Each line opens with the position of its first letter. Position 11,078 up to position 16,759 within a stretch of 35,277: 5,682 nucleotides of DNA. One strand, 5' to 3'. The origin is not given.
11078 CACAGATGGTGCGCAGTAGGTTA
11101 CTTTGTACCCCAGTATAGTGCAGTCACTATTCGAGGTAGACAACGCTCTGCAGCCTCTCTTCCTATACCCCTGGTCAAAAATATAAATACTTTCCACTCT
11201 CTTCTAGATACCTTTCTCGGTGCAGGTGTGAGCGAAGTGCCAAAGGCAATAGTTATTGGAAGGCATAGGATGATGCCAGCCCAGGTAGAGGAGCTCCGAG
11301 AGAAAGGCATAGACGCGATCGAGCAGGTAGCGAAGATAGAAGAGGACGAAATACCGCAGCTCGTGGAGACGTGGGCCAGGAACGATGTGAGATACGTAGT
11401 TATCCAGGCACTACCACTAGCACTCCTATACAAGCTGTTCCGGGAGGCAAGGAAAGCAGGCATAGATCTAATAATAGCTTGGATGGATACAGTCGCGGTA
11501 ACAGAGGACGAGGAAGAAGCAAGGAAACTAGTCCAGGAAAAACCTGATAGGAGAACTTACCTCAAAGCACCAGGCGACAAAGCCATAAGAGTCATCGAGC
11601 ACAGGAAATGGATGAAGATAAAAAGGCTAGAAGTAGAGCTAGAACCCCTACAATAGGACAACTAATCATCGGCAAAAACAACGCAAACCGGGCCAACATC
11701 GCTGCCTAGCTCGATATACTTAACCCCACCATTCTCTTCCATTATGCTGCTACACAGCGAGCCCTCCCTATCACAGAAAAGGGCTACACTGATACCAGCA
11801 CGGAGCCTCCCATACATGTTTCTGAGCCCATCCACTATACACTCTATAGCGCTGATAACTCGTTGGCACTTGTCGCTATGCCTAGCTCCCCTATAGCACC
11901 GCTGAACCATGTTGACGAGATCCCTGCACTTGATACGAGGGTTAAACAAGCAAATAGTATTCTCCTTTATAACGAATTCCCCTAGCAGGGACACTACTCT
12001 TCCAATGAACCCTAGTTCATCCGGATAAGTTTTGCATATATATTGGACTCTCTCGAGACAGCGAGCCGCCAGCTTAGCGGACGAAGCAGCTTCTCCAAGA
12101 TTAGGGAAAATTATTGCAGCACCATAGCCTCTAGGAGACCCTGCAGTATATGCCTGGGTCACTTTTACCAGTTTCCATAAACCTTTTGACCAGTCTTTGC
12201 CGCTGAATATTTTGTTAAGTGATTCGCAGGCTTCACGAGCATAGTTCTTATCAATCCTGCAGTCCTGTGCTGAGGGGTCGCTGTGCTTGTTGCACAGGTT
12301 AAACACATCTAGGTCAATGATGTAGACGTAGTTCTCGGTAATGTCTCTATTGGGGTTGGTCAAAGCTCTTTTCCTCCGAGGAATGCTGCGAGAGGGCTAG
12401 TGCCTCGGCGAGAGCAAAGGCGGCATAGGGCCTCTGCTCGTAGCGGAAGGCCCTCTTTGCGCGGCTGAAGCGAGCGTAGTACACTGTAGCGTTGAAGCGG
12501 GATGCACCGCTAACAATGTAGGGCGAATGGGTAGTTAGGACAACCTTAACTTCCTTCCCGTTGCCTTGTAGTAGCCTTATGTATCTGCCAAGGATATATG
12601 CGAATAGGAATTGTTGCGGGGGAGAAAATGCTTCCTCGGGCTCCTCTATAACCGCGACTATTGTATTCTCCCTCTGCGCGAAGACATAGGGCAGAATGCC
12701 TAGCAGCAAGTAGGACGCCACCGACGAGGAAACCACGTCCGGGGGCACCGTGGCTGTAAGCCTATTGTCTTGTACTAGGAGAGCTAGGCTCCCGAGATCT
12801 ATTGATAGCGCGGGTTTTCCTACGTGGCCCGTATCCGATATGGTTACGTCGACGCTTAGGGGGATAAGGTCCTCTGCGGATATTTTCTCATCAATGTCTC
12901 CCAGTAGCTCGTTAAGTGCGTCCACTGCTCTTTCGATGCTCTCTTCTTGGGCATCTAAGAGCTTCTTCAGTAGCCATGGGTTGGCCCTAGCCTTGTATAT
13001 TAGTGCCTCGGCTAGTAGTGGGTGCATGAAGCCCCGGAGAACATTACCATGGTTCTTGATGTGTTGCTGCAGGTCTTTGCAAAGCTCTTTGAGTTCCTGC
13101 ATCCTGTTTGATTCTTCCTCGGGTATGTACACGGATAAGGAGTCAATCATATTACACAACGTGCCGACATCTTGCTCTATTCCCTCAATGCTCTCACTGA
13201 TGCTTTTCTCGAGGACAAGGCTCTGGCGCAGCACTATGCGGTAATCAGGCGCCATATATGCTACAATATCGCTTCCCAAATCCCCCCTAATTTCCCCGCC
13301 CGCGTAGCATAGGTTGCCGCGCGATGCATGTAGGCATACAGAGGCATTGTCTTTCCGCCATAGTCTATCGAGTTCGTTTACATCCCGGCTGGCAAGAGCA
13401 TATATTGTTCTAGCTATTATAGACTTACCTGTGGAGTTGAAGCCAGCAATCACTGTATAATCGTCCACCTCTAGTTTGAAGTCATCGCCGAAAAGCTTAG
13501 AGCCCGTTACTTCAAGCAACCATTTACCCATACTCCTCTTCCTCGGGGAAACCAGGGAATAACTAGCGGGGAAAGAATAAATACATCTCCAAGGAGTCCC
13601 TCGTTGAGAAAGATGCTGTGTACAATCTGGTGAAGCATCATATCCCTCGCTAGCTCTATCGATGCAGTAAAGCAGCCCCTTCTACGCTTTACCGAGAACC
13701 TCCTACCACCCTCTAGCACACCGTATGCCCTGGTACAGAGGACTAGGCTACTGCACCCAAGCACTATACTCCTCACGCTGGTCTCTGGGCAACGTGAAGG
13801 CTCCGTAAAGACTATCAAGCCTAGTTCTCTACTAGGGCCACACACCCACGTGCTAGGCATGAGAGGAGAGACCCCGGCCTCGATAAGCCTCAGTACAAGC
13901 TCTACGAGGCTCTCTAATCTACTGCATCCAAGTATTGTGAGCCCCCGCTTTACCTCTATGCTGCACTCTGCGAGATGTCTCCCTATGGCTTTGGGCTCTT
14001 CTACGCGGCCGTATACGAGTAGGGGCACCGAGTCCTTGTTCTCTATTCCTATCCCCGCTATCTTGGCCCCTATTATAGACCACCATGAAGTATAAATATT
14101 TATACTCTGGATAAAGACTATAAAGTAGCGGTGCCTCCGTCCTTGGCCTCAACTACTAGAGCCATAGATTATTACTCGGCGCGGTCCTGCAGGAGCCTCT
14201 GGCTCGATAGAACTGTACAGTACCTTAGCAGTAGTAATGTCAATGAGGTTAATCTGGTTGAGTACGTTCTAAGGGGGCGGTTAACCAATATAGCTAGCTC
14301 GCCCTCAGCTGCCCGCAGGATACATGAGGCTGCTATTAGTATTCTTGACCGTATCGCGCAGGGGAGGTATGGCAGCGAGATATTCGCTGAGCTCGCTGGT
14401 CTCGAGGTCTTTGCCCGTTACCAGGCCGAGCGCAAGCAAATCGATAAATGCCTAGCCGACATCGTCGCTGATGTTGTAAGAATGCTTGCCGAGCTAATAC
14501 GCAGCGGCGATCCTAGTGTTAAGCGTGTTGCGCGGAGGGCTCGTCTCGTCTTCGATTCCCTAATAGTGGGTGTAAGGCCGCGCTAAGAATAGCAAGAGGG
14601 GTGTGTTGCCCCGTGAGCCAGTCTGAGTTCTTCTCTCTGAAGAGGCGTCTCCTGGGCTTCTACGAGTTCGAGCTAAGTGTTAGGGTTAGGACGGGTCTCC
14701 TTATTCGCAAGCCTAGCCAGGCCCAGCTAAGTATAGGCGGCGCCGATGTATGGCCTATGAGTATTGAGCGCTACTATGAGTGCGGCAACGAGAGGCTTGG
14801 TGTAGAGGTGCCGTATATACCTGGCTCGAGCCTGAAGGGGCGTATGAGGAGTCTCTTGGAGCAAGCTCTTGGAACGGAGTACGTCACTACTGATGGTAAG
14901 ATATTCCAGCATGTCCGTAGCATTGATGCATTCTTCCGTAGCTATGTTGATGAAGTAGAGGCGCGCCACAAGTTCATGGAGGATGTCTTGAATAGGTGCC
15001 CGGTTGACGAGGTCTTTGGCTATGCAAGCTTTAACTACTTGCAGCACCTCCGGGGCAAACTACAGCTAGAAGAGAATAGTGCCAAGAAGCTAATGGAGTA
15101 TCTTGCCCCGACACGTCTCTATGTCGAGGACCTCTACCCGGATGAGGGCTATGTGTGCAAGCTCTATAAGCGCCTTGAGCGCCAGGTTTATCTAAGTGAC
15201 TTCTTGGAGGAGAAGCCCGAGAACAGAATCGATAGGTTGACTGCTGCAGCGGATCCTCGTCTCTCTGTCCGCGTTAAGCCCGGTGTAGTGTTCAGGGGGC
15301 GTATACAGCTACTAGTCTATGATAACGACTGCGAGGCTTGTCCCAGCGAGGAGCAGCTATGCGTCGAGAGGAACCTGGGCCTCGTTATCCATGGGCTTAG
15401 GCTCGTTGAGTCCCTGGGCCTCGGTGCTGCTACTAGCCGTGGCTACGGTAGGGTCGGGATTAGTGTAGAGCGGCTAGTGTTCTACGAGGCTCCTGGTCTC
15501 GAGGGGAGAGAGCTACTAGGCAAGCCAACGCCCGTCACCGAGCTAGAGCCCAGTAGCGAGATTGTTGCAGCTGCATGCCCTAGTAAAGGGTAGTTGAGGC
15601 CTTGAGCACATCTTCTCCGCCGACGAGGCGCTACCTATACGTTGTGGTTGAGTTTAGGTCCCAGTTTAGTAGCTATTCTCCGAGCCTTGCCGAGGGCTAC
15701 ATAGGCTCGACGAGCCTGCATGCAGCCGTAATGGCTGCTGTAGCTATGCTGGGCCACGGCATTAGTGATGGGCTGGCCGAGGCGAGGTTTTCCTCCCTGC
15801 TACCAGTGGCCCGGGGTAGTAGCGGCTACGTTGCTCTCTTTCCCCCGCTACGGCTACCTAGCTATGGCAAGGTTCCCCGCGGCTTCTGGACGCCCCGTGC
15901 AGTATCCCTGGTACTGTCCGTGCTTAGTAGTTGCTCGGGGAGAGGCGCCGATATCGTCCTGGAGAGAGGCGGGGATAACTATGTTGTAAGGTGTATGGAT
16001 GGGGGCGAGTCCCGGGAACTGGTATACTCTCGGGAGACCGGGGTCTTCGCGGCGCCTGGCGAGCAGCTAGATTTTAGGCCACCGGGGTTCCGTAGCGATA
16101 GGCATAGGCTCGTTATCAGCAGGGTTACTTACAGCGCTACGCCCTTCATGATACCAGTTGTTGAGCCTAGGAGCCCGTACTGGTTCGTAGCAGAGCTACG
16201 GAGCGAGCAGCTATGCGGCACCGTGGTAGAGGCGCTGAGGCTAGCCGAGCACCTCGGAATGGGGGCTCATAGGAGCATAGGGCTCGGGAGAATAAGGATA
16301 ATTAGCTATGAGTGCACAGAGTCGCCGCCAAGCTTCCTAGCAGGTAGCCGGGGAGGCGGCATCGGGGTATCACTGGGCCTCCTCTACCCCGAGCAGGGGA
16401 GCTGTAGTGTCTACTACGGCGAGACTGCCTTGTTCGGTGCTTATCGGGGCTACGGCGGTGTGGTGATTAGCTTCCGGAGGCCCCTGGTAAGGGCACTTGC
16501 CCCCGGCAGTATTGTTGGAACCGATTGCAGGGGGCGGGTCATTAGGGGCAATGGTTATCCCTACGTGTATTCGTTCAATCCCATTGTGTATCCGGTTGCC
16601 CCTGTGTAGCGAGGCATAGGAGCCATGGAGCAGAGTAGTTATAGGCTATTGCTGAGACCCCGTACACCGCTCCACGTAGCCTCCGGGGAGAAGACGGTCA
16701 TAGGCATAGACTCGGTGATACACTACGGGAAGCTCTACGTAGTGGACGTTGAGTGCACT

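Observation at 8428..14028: Six-gene uncharacterised island between the type I-A array and the type III operon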

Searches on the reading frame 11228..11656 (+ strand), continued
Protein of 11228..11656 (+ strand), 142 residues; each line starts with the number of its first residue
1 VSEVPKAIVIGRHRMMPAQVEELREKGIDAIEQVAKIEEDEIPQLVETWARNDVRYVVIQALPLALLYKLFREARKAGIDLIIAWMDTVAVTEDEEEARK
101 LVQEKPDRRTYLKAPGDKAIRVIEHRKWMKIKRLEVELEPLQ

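Call 91: get_annotated_region(hit=H1, flank=3000)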
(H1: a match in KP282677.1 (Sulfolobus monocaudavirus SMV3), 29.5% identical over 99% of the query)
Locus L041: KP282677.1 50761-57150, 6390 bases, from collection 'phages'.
description: Sulfolobus monocaudavirus SMV3, complete genome.
organism: Sulfolobus monocaudavirus SMV3 (NCBI taxid 1732177)
taxonomy: Viruses; Bicaudaviridae
host: Sulfolobus; source: -; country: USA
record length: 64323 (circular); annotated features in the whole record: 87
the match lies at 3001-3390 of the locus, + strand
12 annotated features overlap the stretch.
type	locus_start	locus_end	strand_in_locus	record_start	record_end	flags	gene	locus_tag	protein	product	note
CDS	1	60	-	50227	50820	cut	-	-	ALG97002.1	hypothetical protein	-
CDS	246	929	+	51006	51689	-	-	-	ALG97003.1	hypothetical protein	-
CDS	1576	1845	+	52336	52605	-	-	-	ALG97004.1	hypothetical protein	-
CDS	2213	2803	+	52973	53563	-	-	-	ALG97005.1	hypothetical protein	-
CDS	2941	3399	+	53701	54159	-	-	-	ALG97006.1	hypothetical protein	-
CDS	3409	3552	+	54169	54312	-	-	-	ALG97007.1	hypothetical protein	-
CDS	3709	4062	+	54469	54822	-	-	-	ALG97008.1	hypothetical protein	-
CDS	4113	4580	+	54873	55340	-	-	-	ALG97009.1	hypothetical protein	-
CDS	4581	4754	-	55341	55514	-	-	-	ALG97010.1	hypothetical protein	-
CDS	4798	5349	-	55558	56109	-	-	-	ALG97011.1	hypothetical protein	-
CDS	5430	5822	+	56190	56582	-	-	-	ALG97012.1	hypothetical protein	-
CDS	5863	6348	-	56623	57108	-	-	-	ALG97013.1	hypothetical protein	-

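Call 100: find_related_loci(query=P0024, collection=viral_contigs, flank=6000)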
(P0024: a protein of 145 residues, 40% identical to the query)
Query P0024 (145 aa) in viral_contigs; peptide patterns used: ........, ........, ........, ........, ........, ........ (x = any residue, [..] = any of these).
278 stretches matched a pattern, but none encodes a relative of the query by tblastn (E <= 1e-3).

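Call 101: find_related_loci(query=window:11228-11656:+, collection=viral_contigs, flank=6000)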
Query window:11228-11656:+ (142 aa) in viral_contigs; peptide patterns used: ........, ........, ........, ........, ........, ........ (x = any residue, [..] = any of these).
14 stretches matched a pattern, but none encodes a relative of the query by tblastn (E <= 1e-3).

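Call 102: search_protein_families(library=phrogs, proteins=[L036:2524-4428:-, L036:4585-5271:-, L036:5268-6269:-, L036:2055-2531:-, L036:10815-11381:+, L036:15186-15965:+, L036:15978-16739:+, L039:6599-7906:+, L039:1-3030:+, window:11228-11656:+], max_evalue=0.001)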
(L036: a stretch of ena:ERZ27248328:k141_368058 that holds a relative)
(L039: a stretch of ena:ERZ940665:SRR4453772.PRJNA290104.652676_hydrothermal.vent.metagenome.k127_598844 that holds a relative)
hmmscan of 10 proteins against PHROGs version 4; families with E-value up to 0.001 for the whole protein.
L036:2524-4428:- (634 aa): 0 families

L036:4585-5271:- (228 aa): 0 families

L036:5268-6269:- (333 aa): 0 families

L036:2055-2531:- (158 aa): 0 families

L036:10815-11381:+ (188 aa): 0 families

L036:15186-15965:+ (259 aa): 0 families

L036:15978-16739:+ (253 aa): 2 families
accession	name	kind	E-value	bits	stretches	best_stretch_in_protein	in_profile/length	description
phrog_424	-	moron, auxiliary metabolic gene and host takeover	6.1e-29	102.3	1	6-210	147-349/460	phosphoadenosine phosphosulfate reductase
phrog_2302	-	moron, auxiliary metabolic gene and host takeover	1.7e-09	38.1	1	124-187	164-232/381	phosphoadenosine phosphosulfate reductase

L039:6599-7906:+ (435 aa): 1 family
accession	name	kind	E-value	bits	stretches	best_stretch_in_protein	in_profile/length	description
phrog_562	-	tail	9.4e-31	108.1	1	34-417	25-369/377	RNA ligase and tail fiber protein attachment catalyst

L039:1-3030:+ (1009 aa): 0 families

window:11228-11656:+ (142 aa): 1 family
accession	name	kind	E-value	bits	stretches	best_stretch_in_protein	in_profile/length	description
phrog_31280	-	unknown function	4e-05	24.1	1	6-136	21-143/153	-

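Call 103: search_protein_families(library=padloc, proteins=[L034:1-3276:+, L034:3279-4517:+, L034:8435-9205:+], max_evalue=0.0001)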
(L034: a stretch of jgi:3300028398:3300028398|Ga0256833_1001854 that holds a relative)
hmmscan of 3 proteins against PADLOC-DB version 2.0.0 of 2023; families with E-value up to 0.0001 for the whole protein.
L034:1-3276:+ (1091 aa): 8 families
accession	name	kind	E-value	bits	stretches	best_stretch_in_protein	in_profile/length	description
PDLC01292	Cas10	-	3.3e-38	130.2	1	76-931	2-378/387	CAS-III; effector_LS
PDLC01422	Cas10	-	1e-37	128.4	2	504-930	165-393/519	CAS-III; effector_LS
PDLC00917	Cas10b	-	4.3e-33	113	2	76-155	2-79/510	"CRISPR-associated protein Cas10/Cmr2, subtype III-B"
PDLC01444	Cas10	-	1.4e-26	91.4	2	41-305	100-249/605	CAS-III; effector_LS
PDLC00920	Cas10b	-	5.6e-24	82.9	1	76-216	3-112/116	Cas10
PDLC01651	Cas10b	-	6.3e-23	79.3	1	76-215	1-110/113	CAS-III-B; effector_LS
PDLC02054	Cas10b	-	3.3e-07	27.5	0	821-860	302-343/537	-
PDLC02052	Cas10b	-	4.2e-07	26.7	1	37-128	111-205/875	-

L034:3279-4517:+ (412 aa): 6 families
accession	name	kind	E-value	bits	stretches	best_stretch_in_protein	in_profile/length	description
PDLC01269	Cmr3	-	5.6e-15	54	1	18-409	2-271/273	"CAS-III-B,CAS-III-C; effector_G5"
PDLC00978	Cmr3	-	5.5e-14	50.2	1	174-410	156-344/346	CRISPR type III-B/RAMP module-associated protein Cmr3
PDLC01361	Cmr3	-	1.3e-13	49.7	1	171-390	136-288/308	"CAS-III-B,CAS-III-C; effector_G5"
PDLC01640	Cmr3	-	2.6e-11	42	1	171-404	149-316/324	"CAS-III-B,CAS-III-C; effector_G5"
PDLC01207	Cmr3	-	1.5e-10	38.6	1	10-79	12-81/353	"CAS-III-B,CAS-III-C; effector_G5"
PDLC00980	Cmr3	-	8.5e-10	36.7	1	171-370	167-323/357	Cmr3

L034:8435-9205:+ (257 aa): 0 families

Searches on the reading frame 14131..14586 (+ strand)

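Call 5: search_protein_families(library=pfam, proteins=[window:14131-14586:+], max_evalue=1)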
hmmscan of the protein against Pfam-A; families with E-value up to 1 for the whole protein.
window:14131-14586:+ (151 aa): 1 family
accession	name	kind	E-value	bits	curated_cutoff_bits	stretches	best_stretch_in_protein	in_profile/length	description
PF00514.29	Arm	-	0.12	12.9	20.6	1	113-134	11-32/41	Armadillo/beta-catenin-like repeat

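Call 6: search_protein_families(library=ncbifam, proteins=[window:14131-14586:+], max_evalue=1)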
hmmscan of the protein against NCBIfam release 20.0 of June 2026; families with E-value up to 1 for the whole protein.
window:14131-14586:+ (151 aa): 1 family
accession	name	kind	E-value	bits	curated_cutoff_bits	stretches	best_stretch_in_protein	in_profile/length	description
NF058640.1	PlzR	equivalog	0.022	14.8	80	1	107-136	18-47/87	PlzR type 4 pili assembly inhibitor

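Call 7: search_protein_families(library=padloc, proteins=[window:14131-14586:+], max_evalue=1)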
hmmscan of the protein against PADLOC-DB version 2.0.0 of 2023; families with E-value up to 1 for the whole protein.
window:14131-14586:+ (151 aa): 3 families
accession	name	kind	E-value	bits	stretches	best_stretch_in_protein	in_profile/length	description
PDLC01547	Csm2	-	1.6e-07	29.6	1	57-144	26-113/127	CAS-III-A; effector_SS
PDLC01519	Csm2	-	0.0044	15.4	1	89-115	50-76/126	CAS-III-D; effector_SS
PDLC01260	Csm2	-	0.025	13.6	1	62-127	7-62/86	CAS-III-A; effector_SS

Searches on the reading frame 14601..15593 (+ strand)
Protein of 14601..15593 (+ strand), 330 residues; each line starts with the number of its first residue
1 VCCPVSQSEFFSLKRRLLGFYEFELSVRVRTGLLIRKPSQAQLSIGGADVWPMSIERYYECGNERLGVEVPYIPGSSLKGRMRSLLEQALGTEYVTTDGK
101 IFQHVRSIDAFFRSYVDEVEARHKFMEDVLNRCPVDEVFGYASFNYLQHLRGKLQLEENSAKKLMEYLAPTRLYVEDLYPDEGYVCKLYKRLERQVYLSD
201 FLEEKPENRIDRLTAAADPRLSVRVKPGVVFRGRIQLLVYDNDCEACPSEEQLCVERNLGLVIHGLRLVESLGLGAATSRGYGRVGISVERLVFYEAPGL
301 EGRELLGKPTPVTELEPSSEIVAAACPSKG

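Call 8: search_protein_families(library=padloc, proteins=[window:14601-15593:+], max_evalue=0.001)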
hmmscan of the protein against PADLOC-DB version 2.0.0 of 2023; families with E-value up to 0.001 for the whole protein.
window:14601-15593:+ (330 aa): 25 families
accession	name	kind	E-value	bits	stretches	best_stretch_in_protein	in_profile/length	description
PDLC01017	Csm3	-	7.4e-42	141.8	1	17-322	5-250/257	Csm3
PDLC01442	Csm3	-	5.6e-38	128.9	1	19-302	6-189/208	"CAS-III-A,CAS-III-D; effector_G7"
PDLC01297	Csm3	-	1.4e-28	98.2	1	23-290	5-188/198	"CAS-III-A,CAS-III-D; effector_G7"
PDLC01014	Csm3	-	2.1e-27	94.6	1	23-285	6-201/203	CRISPR type III-A/MTUBE-associated RAMP protein Csm3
PDLC01015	Csm3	-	4.5e-10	38.9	1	69-283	26-178/178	Csm3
PDLC01339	Csm3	-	4.6e-10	38.8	1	70-283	18-163/163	"CAS-III-A,CAS-III-D; effector_G7"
PDLC00987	Cmr6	-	3.7e-08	31.6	1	69-94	63-88/213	Cmr6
PDLC01613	Csm3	-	5.5e-08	31.9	1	61-285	21-176/177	"CAS-III-A,CAS-III-D; effector_G7"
PDLC01016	Csm3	-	5.8e-08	31.3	1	67-285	27-188/189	Csm3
PDLC01274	Cmr6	-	1.2e-07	30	0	68-118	57-74/188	"CAS-III-B,CAS-III-C; effector_G7"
PDLC00989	Cmr6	-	4.6e-07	27.9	1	69-99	109-144/264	Cmr6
PDLC01452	Cmr6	-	1.5e-06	26.5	0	68-96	97-125/228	"CAS-III-B,CAS-III-C; effector_G7"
PDLC01724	typeIV_Cas7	-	2e-06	25.7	0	64-89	40-65/329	Csf2_0_IV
PDLC01296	Csm3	-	3e-06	25.4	1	69-143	36-93/192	"CAS-III-A,CAS-III-D; effector_G7"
PDLC02112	Cas7_IIId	-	5.1e-06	23.4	0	69-93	42-66/434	-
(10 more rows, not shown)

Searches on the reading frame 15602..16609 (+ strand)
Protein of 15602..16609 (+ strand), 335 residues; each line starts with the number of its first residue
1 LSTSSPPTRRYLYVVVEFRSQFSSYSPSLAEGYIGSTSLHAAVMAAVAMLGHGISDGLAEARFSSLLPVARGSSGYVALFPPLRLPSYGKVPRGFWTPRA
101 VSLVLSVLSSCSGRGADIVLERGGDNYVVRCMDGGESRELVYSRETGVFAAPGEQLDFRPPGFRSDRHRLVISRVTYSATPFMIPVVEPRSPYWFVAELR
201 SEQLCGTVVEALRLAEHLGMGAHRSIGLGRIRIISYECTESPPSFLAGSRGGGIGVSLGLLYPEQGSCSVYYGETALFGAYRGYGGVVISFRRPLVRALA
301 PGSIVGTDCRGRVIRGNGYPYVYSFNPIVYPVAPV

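Call 8: search_protein_families(library=padloc, proteins=[window:15602-16609:+], max_evalue=0.001)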
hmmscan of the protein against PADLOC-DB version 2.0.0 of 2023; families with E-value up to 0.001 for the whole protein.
window:15602-16609:+ (335 aa): 6 families
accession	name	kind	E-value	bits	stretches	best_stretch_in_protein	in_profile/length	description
PDLC01450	Csm4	-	4.2e-11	41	1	168-324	112-253/263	CAS-III-A; effector_G5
PDLC01018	Csm4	-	6.6e-10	36.9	1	188-316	161-282/302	CRISPR type III-A/MTUBE-associated RAMP protein Csm4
PDLC01276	Csm4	-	9.1e-10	36.7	1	170-317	115-251/268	CAS-III-A; effector_G5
PDLC01019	Csm4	-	2.3e-06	25.1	1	193-333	172-314/319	Csm4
PDLC01442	Csm3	-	5.3e-05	21.2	1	166-238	111-185/208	"CAS-III-A,CAS-III-D; effector_G7"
PDLC00956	Cas6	-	0.00096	17.8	0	153-232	134-200/200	CRISPR-associated endoribonuclease Cas6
